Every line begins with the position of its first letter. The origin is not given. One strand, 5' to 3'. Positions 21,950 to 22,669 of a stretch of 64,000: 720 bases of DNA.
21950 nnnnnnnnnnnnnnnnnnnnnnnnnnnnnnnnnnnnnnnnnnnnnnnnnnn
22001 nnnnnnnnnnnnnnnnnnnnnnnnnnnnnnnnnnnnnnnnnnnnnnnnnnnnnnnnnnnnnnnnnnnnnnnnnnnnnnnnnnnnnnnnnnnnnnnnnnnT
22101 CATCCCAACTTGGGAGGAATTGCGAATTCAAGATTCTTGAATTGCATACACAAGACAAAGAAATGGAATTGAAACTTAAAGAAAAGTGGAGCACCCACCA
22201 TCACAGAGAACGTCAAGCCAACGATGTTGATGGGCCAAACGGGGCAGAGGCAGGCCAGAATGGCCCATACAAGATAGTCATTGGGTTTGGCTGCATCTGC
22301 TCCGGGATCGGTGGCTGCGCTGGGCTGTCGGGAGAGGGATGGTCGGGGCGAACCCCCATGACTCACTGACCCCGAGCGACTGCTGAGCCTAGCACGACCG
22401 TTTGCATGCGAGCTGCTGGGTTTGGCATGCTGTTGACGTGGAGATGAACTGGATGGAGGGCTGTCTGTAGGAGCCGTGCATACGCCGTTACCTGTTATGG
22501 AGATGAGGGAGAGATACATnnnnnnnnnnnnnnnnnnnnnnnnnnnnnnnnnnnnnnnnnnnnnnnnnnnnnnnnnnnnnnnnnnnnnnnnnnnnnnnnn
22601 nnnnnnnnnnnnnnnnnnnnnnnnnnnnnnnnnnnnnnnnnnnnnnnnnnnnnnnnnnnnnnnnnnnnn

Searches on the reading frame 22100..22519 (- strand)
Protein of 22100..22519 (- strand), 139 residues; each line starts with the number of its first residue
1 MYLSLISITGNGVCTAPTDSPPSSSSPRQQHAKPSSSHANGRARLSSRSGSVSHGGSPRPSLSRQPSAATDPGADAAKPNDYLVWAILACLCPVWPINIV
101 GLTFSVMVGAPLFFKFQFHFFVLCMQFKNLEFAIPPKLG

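Call 62: search_protein_families(library=pfam, max_evalue=0.001, proteins=[window:22100-22519:-])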
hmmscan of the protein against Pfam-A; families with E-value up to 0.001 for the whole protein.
window:22100-22519:- (139 aa): 1 family
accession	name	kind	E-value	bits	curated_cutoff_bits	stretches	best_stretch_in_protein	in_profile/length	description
PF04505.17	CD225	-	5.4e-10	39.7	27.1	1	78-108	1-31/68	Interferon-induced transmembrane protein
